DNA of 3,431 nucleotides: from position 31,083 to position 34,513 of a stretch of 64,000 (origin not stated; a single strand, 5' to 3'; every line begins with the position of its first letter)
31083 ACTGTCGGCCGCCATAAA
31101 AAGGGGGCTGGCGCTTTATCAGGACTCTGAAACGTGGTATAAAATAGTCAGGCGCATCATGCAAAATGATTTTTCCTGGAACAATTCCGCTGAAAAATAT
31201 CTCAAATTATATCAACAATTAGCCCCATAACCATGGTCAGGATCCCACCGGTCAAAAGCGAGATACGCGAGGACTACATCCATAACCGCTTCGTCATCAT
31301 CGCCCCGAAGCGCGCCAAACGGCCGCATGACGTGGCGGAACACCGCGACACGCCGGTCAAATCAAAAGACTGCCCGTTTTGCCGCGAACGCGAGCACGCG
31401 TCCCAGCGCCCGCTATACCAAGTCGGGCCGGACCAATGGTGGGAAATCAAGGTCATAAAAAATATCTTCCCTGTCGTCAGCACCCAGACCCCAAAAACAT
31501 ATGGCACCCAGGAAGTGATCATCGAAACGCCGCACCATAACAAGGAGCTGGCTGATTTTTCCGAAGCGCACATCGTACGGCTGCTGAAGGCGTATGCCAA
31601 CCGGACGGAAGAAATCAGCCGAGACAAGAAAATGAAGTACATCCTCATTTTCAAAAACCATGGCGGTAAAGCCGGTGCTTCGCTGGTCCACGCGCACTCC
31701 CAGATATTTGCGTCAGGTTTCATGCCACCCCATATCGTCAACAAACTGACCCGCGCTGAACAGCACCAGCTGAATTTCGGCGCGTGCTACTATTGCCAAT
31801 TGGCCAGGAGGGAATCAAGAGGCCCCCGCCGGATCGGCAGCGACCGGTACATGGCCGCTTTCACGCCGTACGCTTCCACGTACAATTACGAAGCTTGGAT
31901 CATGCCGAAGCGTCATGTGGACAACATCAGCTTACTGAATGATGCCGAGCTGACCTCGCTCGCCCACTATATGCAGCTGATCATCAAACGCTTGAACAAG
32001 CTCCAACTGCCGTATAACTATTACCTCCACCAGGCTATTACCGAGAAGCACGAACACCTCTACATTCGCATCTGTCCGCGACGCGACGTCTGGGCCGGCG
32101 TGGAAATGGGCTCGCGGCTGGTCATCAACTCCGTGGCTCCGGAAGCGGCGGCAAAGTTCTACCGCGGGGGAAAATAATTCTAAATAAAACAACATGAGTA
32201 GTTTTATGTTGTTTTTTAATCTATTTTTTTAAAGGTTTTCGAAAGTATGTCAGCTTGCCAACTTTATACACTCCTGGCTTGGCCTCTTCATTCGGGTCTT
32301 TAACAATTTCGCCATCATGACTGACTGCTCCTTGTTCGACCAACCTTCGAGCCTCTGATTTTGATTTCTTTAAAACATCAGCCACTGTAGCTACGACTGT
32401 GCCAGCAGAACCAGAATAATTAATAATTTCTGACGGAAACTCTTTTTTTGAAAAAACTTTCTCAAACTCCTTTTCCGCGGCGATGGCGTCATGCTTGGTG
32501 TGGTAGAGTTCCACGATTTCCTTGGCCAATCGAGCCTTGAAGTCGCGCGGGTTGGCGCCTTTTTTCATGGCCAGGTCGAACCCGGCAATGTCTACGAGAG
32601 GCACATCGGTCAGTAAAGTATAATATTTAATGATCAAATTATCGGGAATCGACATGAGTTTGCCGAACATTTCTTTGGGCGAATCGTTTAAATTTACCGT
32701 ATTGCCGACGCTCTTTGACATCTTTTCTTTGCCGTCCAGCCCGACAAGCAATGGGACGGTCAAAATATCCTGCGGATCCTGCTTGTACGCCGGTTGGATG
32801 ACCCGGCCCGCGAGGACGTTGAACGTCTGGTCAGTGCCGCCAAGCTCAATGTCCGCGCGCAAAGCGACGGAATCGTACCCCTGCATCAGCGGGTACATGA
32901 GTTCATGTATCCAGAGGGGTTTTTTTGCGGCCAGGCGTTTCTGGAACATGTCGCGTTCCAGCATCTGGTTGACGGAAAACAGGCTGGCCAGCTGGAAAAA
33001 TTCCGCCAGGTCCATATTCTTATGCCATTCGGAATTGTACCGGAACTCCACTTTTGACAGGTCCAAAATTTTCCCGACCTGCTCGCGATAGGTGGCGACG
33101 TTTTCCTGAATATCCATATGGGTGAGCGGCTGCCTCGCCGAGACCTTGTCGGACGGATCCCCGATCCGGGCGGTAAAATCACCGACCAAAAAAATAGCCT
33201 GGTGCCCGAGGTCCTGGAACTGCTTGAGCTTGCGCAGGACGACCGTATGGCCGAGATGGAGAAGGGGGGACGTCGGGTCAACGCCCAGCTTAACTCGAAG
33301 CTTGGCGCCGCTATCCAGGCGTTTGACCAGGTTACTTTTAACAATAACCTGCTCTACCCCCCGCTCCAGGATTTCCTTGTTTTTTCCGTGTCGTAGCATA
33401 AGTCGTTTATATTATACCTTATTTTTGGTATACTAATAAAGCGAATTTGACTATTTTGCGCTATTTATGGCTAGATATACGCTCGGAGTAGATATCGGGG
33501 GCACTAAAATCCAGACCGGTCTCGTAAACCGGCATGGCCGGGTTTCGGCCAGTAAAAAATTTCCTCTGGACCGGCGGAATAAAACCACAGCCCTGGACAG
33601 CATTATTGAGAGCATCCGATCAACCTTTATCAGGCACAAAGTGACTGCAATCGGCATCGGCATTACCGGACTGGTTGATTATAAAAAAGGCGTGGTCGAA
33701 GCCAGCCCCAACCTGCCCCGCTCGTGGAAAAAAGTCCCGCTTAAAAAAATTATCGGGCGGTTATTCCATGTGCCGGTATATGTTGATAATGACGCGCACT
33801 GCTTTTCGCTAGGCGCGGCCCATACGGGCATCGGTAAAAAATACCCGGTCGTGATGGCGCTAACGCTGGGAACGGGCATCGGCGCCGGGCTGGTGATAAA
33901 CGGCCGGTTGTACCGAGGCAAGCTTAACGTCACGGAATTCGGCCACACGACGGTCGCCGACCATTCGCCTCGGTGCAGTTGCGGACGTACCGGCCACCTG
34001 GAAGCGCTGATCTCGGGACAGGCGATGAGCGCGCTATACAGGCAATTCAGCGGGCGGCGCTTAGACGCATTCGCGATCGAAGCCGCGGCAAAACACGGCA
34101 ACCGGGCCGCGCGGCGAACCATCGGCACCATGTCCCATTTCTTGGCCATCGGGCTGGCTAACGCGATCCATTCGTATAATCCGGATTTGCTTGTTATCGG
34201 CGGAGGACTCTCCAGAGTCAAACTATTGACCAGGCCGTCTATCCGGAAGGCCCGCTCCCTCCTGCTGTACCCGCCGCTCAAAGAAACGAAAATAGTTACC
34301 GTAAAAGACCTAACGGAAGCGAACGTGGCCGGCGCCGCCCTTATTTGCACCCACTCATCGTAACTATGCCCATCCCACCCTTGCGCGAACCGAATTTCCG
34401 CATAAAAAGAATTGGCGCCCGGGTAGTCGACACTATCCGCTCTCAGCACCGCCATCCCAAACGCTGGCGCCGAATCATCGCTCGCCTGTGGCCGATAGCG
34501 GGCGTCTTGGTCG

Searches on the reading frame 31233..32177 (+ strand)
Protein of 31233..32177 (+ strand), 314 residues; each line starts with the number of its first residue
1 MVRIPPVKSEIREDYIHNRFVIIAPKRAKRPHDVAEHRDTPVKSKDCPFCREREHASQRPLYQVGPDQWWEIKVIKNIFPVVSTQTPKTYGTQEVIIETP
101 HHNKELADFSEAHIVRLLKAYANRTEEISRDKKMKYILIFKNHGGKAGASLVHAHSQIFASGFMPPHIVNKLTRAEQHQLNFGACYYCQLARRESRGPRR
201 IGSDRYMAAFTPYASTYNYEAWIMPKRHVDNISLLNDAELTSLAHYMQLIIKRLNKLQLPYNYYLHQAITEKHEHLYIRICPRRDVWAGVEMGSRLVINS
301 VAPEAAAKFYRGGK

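Call 35: search_protein_families(library=pfam, proteins=[window:31233-32177:+], max_evalue=0.001)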
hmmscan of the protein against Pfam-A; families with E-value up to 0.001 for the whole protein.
window:31233-32177:+ (314 aa): 3 families
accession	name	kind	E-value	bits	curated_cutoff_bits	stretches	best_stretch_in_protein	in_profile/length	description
PF01087.27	GalP_UDP_transf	-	1.3e-15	58.7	22.1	1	84-165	103-184/184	Galactose-1-phosphate uridyl transferase, N-terminal domain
PF16285.10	DUF4931_N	-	1.2e-13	51.7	24.1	1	43-159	16-119/124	Domain of unknown function (DUF4931) N-terminal domain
PF01230.28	HIT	-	2.8e-05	25.1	21.5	0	201-257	9-65/98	HIT domain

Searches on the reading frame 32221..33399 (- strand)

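Call 35: search_protein_families(library=pfam, proteins=[window:32221-33399:-], max_evalue=0.001)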
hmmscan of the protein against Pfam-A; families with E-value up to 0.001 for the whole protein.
window:32221-33399:- (392 aa): 3 families
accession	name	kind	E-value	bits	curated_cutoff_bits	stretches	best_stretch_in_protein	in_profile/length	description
PF00579.31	tRNA-synt_1b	-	5.2e-79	266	21.1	1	32-317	4-292/292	tRNA synthetases class I (W and Y)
PF01479.30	S4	-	1.2e-07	31.8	22.8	1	345-376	14-45/48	S4 domain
PF22421.1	SYY_C-terminal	-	0.00037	20.8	27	1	319-377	7-64/83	Tyrosine--tRNA ligase SYY-like C-terminal domain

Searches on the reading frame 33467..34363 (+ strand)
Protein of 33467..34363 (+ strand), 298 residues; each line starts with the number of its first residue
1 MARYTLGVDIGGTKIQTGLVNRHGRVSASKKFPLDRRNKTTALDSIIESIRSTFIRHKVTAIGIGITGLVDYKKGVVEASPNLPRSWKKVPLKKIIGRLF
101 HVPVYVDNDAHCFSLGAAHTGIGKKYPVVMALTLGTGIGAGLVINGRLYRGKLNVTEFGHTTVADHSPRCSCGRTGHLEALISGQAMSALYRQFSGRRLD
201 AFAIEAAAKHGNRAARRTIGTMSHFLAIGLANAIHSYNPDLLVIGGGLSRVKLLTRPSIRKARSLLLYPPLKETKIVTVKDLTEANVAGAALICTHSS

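Call 35: search_protein_families(library=pfam, proteins=[window:33467-34363:+], max_evalue=0.001)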
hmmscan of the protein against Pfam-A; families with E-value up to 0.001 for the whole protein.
window:33467-34363:+ (298 aa): 1 family
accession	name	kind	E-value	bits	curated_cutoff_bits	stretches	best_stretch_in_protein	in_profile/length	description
PF00480.26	ROK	-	4.8e-58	197.4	22.9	1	6-294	2-291/294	ROK family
